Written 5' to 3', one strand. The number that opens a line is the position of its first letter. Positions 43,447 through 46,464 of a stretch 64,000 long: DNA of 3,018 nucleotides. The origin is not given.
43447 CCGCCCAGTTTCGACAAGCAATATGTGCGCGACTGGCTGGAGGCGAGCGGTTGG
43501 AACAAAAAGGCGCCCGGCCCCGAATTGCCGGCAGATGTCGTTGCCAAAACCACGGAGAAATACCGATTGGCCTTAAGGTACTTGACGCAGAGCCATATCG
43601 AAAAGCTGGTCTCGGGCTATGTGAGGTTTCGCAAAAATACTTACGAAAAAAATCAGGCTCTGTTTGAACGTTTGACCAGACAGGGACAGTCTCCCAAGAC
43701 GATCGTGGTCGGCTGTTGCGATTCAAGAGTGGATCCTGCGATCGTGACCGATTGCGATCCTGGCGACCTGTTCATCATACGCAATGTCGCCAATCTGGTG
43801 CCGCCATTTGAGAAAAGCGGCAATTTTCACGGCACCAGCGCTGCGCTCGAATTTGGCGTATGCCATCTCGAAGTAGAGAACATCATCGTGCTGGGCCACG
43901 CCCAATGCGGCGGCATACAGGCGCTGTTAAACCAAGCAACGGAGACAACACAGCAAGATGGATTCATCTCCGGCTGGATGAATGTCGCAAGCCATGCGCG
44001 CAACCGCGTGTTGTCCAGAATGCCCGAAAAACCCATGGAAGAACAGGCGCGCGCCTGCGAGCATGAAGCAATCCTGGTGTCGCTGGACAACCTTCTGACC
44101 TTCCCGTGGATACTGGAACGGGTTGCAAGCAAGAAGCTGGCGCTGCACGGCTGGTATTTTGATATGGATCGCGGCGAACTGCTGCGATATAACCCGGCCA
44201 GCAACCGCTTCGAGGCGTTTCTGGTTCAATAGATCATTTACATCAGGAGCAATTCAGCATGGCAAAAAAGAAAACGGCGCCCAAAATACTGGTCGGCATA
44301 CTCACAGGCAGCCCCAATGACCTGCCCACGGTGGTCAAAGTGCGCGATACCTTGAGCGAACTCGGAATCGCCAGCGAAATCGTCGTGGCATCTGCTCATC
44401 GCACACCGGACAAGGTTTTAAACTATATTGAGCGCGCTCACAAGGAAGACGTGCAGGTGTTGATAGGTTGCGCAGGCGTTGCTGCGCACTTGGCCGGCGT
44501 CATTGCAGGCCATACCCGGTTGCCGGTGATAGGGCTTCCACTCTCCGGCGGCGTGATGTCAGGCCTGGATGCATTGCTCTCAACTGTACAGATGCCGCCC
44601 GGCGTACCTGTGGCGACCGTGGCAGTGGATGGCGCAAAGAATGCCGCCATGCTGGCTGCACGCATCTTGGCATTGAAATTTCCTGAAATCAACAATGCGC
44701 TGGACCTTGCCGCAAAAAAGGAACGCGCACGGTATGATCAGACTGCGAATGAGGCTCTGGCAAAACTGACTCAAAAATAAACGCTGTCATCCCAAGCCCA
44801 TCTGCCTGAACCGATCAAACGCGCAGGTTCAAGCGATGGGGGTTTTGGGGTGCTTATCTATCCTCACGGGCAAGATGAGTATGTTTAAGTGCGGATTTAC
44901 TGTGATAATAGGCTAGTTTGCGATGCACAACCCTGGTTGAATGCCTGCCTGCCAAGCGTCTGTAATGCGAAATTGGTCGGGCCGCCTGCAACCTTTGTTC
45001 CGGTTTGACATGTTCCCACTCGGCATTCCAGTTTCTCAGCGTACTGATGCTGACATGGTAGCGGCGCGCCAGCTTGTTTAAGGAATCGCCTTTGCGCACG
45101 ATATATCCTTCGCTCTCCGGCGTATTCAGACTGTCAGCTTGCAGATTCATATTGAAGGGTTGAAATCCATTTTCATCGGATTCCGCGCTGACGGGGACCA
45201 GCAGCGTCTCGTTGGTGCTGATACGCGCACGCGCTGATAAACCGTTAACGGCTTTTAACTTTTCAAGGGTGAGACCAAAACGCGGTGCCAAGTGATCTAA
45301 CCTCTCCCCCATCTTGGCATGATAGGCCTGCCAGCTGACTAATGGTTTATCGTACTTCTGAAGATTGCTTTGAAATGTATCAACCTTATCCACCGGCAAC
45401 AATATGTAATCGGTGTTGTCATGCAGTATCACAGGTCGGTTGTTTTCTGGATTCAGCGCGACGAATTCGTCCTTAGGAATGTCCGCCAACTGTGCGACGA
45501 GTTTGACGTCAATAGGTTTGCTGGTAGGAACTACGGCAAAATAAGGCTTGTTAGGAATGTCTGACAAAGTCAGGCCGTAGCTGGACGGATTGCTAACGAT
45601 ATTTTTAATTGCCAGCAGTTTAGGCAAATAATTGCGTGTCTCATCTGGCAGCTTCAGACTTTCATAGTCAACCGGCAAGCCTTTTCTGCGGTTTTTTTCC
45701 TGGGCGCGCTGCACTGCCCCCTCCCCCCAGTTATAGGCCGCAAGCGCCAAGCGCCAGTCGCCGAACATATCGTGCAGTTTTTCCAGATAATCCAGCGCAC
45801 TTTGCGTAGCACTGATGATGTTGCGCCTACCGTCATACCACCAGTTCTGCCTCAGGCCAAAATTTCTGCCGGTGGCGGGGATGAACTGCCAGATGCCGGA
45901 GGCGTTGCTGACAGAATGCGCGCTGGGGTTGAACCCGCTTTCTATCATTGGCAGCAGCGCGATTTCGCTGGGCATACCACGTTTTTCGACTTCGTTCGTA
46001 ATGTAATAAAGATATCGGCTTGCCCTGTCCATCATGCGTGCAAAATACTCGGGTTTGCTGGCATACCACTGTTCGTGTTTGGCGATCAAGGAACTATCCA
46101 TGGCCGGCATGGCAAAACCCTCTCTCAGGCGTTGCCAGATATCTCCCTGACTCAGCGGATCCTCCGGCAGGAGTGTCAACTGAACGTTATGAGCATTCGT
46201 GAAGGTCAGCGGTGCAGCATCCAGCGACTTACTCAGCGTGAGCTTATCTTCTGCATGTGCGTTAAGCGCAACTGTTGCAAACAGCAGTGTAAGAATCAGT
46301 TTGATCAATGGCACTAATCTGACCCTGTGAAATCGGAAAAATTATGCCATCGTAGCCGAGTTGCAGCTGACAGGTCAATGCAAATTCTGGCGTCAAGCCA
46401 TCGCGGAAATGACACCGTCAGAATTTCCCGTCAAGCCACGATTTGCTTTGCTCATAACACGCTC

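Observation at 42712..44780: PurC fused in frame to a beta-carbonic anhydrase, beside purE and ~0.4 kb from the RuBisCO operon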

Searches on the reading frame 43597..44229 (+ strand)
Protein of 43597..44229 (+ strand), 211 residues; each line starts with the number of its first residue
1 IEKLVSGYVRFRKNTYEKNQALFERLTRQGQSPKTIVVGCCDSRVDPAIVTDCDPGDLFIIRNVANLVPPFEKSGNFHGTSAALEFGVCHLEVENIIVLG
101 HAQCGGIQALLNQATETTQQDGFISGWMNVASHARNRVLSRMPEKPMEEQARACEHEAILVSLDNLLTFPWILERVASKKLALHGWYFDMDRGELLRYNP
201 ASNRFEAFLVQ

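Call 10: find_related_loci(query=window:43597-44229:+, collection=genome_contigs, flank=7000)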
Query window:43597-44229:+ (211 aa) in genome_contigs; peptide patterns used: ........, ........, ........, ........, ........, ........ (x = any residue, [..] = any of these).
252 stretches matched a pattern; 173 encode a relative of the query (tblastn E <= 1e-3); the best 80 are kept; 80 distinct loci.
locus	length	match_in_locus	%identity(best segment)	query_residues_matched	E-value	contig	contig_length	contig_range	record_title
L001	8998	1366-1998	85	1-211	7e-123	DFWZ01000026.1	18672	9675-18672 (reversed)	MAG TPA_asm: Gallionella sp. UBA4121 UBA4121_contig_2282, whole genome shotgun sequence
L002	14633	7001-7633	83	1-211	7e-120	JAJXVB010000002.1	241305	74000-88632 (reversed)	MAG: Proteobacteria bacterium isolate BP5.bin129 NODE_22_length_241305_cov_3.933858, whole genome shotgun sequence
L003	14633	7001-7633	82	1-211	4e-118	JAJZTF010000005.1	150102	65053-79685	MAG: Proteobacteria bacterium isolate SKS3.bin67 NODE_126_length_150102_cov_6.770848, whole genome shotgun sequence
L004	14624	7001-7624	82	1-208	5e-118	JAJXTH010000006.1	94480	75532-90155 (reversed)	MAG: Proteobacteria bacterium isolate BP4.bin40 NODE_177_length_94480_cov_5.076299, whole genome shotgun sequence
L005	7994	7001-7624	83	1-208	4e-117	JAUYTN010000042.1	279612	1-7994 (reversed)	MAG: Burkholderiaceae bacterium isolate C8_maxbin.026 C8_k141_82948, whole genome shotgun sequence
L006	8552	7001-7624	83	1-208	2e-116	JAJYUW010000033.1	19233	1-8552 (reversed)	MAG: Proteobacteria bacterium isolate FK1.bin35 NODE_2789_length_19233_cov_4.401340, whole genome shotgun sequence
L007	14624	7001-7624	81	1-208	2e-116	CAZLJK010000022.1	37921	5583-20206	MAG TPA_asm: uncultured Sulfuricella sp. isolate SRP062349_co5_237 genome assembly, contig: NODE_248_length_37921_cov_40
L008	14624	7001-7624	82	1-208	1e-115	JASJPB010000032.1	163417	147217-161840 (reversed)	MAG: Sulfuricellaceae bacterium isolate MAG_148 NODE_59_length_163417_cov_18.536288, whole genome shotgun sequence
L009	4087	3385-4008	82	1-208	1e-116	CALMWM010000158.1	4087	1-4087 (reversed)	MAG TPA_asm: uncultured Gallionellaceae bacterium isolate SRR6284162_bin.50_CONCOCT_v1.1_MAG genome assembly, contig: ER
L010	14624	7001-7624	80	1-208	1e-114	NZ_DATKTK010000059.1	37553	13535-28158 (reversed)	MAG: Sulfuricella sp. isolate SMAG_U14079 k141_1721042, whole genome shotgun sequence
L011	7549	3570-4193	81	1-208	2e-114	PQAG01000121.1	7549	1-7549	MAG: Nitrosomonadales bacterium isolate FeB_15 contig_13146, whole genome shotgun sequence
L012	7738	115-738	81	1-208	2e-114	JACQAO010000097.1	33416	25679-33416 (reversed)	MAG: Betaproteobacteria bacterium isolate NC_groundwater_918_Pr1_S-0.2um_60_38 Montesol18-Sp2_coassembly_scaffold_128810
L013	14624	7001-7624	81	1-208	2e-114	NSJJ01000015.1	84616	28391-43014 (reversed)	MAG: Sulfuricella denitrificans isolate Ru_enrich_SD NODE_137_length_84616_cov_13.5397, whole genome shotgun sequence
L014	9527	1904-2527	80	1-208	4e-113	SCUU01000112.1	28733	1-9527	MAG: Gallionellaceae bacterium isolate GW715_bin.18 GW715_bin.18-103683, whole genome shotgun sequence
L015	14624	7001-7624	79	1-208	4e-113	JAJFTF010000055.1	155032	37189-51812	MAG: Betaproteobacteria bacterium isolate bin.132 k141_587785, whole genome shotgun sequence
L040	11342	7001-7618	55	1-207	6e-81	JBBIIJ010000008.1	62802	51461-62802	MAG: Sideroxydans sp. isolate EPF170215_bin_136 NODE_303_length_62802_cov_1.59253, whole genome shotgun sequence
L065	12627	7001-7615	57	4-208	2e-75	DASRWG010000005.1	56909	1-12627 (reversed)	MAG TPA_asm: Gallionella sp. isolate SMAG_U10601 k141_186186, whole genome shotgun sequence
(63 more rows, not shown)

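Call 19: search_protein_families(library=pfam, proteins=[L065:5009-6025:+, L040:4226-5227:+, L040:5288-5782:+, L040:7625-8245:-, L065:7818-8426:-], max_evalue=0.001)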
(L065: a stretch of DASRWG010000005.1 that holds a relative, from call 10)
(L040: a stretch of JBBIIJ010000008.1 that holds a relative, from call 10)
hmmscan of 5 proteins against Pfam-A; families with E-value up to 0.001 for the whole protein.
L065:5009-6025:+ (338 aa): 2 families
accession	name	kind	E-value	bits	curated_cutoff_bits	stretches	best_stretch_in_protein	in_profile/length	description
PF00316.25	FBPase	-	3.1e-63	213.3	34.8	1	10-198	3-191/191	Fructose-1-6-bisphosphatase, N-terminal domain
PF18913.5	FBPase_C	-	4.5e-46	156.2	27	1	202-335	1-126/127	Fructose-1-6-bisphosphatase, C-terminal domain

L040:4226-5227:+ (333 aa): 2 families
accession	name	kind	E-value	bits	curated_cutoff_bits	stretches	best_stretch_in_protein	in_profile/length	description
PF00316.25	FBPase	-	4.1e-65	219.4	34.8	1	5-193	3-191/191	Fructose-1-6-bisphosphatase, N-terminal domain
PF18913.5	FBPase_C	-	1e-47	161.6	27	1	197-330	1-126/127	Fructose-1-6-bisphosphatase, C-terminal domain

L040:5288-5782:+ (164 aa): 1 family
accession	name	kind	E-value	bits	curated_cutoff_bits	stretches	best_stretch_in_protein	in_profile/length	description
PF00731.26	AIRC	-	1.6e-61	206.7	30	1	6-153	2-147/148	AIR carboxylase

L040:7625-8245:- (206 aa): 1 family
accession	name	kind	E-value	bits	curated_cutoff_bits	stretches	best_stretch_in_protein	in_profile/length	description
PF13511.11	DUF4124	-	1.9e-10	41.2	22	1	14-55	2-43/56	Domain of unknown function (DUF4124)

L065:7818-8426:- (202 aa): 1 family
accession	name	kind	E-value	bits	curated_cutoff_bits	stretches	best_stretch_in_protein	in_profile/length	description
PF13511.11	DUF4124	-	2.2e-09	37.8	22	1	16-49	6-31/56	Domain of unknown function (DUF4124)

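Call 20: search_solved_structures(query=window:43597-44229:+, max_evalue=0.00001, show_alignments=2)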
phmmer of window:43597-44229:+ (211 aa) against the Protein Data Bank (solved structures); distinct sequences matched with E-value up to 0.00001: 32.
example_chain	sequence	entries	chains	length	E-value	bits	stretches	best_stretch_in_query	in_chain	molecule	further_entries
1ekj_A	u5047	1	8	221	2.6e-50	174.2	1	2-194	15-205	BETA-CARBONIC ANHYDRASE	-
5swc_A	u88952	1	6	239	5.6e-37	130.6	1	2-205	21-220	Carbonic anhydrase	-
1ddz_A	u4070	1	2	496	6.5e-25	91.2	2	11-129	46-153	CARBONIC ANHYDRASE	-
4o1j_A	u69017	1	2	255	5e-20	75.3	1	18-195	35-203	Carbonic anhydrase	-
1i6o_A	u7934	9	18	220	5.4e-20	75.1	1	2-196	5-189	CARBONIC ANHYDRASE | Protein yadF | Carbonic anhydrase 2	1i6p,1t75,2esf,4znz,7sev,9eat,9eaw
3qy1_A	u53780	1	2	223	7.1e-20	74.8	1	2-196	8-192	Carbonic anhydrase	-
4wam_A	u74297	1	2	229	5.3e-19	71.9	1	10-197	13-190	beta-carbonic anhydrase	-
4waj_A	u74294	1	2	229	7.3e-19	71.5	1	10-197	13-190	Carbonic anhydrase 2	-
7cxy_A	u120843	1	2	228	1.6e-18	70.4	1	18-195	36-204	Carbonic anhydrase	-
7cxw_A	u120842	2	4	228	4.7e-18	68.8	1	18-195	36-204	Carbonic anhydrase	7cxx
3e28_A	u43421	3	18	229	4.9e-18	68.8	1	10-197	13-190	Carbonic anhydrase 2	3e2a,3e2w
3e24_A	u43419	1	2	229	6.7e-18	68.3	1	10-197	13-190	Carbonic anhydrase 2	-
4wak_A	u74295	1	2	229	9.3e-18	67.9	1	10-197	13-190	Carbonic anhydrase 2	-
3mf3_A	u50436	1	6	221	1.2e-17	67.6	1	10-197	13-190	Carbonic anhydrase 2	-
2a8c_A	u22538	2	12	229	1.3e-17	67.4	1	10-197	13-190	Carbonic anhydrase 2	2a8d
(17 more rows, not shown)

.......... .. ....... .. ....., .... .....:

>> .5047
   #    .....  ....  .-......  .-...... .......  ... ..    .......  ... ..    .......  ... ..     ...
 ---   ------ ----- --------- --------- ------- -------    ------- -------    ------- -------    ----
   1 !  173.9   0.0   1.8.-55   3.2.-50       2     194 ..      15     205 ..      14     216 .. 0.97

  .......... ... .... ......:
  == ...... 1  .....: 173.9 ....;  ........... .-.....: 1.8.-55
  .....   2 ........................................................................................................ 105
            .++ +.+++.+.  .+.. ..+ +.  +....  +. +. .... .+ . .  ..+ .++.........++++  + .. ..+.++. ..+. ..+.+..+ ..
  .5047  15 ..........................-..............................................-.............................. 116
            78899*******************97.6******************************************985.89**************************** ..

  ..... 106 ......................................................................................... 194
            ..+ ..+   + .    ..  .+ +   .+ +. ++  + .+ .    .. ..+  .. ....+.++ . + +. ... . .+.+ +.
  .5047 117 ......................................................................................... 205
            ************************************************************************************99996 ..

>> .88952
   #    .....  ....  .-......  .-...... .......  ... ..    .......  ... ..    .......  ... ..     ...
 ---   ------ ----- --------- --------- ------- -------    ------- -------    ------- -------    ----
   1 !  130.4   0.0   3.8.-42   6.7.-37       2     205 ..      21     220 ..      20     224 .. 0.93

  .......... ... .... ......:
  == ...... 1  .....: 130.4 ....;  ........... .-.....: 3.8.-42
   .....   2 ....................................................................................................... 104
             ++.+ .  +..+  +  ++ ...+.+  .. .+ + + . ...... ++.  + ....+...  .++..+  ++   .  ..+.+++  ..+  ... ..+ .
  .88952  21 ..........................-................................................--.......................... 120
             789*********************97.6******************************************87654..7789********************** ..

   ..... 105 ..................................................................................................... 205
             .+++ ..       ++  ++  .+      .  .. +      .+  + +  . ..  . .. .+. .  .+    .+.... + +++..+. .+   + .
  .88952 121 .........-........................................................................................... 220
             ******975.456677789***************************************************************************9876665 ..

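Call 32: find_homologous_proteins(query=window:43597-44229:+, max_evalue=1e-10)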
Query window:43597-44229:+ (211 aa): 7992 proteins with E <= 1e-10 among 8000 candidates; the best 120 are listed.
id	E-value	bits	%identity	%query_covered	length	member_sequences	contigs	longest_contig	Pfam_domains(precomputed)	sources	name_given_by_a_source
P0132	2.4e-113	395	84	99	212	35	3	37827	PF00484.25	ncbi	ncbi:MAG: carbonic anhydrase, partial [Sulfuricella sp.]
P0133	3.5e-111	388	82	99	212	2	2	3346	PF00484.25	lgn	-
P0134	6.4e-111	387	82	99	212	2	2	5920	PF00484.25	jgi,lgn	jgi:carbonic anhydrase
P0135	3.9e-110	384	82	99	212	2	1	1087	PF00484.25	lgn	-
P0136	7.9e-110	383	79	99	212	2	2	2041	PF00484.25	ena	-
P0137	1.0e-109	383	81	99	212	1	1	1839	PF00484.25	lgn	-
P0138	1.3e-109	383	78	99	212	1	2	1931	PF00484.25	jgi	jgi:carbonic anhydrase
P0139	2.3e-109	382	81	99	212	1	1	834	PF00484.25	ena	-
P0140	4.0e-109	381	78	99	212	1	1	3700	PF00484.25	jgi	jgi:carbonic anhydrase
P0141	4.8e-109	381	80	99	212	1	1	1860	PF00484.25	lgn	-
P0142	6.7e-109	380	80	99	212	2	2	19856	PF00484.25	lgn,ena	-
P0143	7.0e-109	380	80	99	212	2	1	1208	PF00484.25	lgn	-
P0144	9.3e-109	380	82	99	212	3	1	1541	PF00484.25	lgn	-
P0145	1.2e-108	380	80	99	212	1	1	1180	PF00484.25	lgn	-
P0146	1.4e-108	379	79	99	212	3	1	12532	PF00484.25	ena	-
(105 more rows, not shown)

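Call 56: search_protein_families(library=ncbifam, proteins=[L001:2570-3748:+, L001:7130-7852:-], max_evalue=0.01)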
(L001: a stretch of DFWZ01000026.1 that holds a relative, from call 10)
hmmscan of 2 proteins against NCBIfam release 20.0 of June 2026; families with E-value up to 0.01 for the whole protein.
L001:2570-3748:+ (392 aa): 20 families
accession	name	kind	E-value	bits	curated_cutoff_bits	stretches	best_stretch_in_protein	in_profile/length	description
NF005284.0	PRK06801.1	equivalog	2e-78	263.6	406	1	1-283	1-285/286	ketose 1,6-bisphosphate aldolase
NF009497.0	PRK12857.1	equivalog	2.5e-67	227.1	423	1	1-284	1-284/284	class II fructose-1,6-bisphosphate aldolase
TIGR01859.1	fruc_bis_ald_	equivalog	8.2e-66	222.6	343.05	1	3-282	1-280/282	class II fructose-1,6-bisphosphate aldolase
NF005288.0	PRK06806.1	equivalog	4.2e-65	219.8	396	1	1-279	1-276/281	class II fructose-bisphosphate aldolase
TIGR00167.1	cbbA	subfamily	2.3e-61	207.7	215.6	1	1-281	1-287/290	ketose-bisphosphate aldolase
NF006626.0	PRK09195.1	subfamily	1.6e-60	204.6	384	1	1-274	1-278/284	tagatose-bisphosphate aldolase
NF009374.0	PRK12737.1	subfamily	2e-60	204.3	383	1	3-274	3-278/284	tagatose-bisphosphate aldolase subunit GatY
NF006042.0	PRK08185.1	subfamily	6.9e-57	192.9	405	1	3-252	2-251/287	hypothetical protein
TIGR01858.1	tag_bisphos_ald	equivalog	5.7e-56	189.7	443.55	1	7-274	5-276/282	tagatose bisphosphate family class II aldolase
NF005943.0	PRK07998.1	equivalog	5.7e-53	180.2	364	1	1-244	1-240/283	class II aldolase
NF006376.0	PRK08610.1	equivalog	9.7e-52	176.5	527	1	1-284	1-285/286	class II fructose-bisphosphate aldolase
NF005823.0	PRK07709.1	equivalog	2.8e-51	175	545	1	1-283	1-284/285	class II fructose-bisphosphate aldolase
NF009375.0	PRK12738.1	equivalog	2.1e-41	142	542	1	8-254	8-253/286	tagatose-bisphosphate aldolase subunit KbaY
NF004493.0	PRK05835.1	equivalog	2.9e-41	141.7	558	1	3-221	2-222/307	class II fructose-bisphosphate aldolase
NF041368.1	Fbpase2_Halo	equivalog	2.7e-40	138.4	500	1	5-235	8-254/333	class II fructose-bisphosphate aldolase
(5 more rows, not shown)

L001:7130-7852:- (240 aa): 2 families
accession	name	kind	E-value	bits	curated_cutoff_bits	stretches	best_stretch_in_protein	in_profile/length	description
NF007756.0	PRK10437.1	equivalog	2.6e-20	72.8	251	1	55-234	24-195/220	carbonate dehydratase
NF011765.0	PRK15219.1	subfamily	3.5e-10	39.7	221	1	38-226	61-240/245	carbonic anhydrase family protein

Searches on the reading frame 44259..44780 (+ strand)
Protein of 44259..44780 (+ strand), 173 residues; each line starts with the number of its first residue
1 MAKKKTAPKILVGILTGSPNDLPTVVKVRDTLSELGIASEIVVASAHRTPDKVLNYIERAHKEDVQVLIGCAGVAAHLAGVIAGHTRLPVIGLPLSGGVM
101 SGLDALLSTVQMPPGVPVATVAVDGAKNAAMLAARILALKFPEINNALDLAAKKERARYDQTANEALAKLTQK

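Call 3: search_protein_families(library=pfam, proteins=[window:44259-44780:+])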
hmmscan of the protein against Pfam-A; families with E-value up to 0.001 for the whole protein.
window:44259-44780:+ (173 aa): 1 family
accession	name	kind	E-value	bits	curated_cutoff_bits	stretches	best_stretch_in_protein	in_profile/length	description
PF00731.26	AIRC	-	2e-53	180.4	30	1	12-155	2-145/148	AIR carboxylase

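Call 4: search_protein_families(library=ncbifam, proteins=[window:44259-44780:+])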
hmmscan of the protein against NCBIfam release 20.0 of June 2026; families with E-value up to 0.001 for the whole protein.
window:44259-44780:+ (173 aa): 2 families
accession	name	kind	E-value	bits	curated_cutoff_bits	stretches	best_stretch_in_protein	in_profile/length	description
TIGR01162.1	purE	equivalog_domain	2.4e-50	170.1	149.6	1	12-159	1-148/156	5-(carboxyamino)imidazole ribonucleotide mutase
NF033503.1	LarB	equivalog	1e-11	45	175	1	4-137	74-207/209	nickel pincer cofactor biosynthesis protein LarB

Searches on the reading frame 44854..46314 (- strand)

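Call 19: search_protein_families(library=pfam, proteins=[window:44854-46314:-], max_evalue=0.001)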
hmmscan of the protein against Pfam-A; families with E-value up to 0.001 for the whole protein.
window:44854-46314:- (486 aa): 3 families
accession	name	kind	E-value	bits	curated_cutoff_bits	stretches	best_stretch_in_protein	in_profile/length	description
PF01464.25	SLT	-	4.9e-25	87.8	21.3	1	106-211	5-111/117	Transglycosylase SLT domain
PF01476.26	LysM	-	6.4e-14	52.1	20.9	1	404-430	1-27/43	LysM domain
PF23473.1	LysM3_LYK4_5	-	0.00014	22.3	29.3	0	331-374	5-47/48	LYK4/5 LysM3 domain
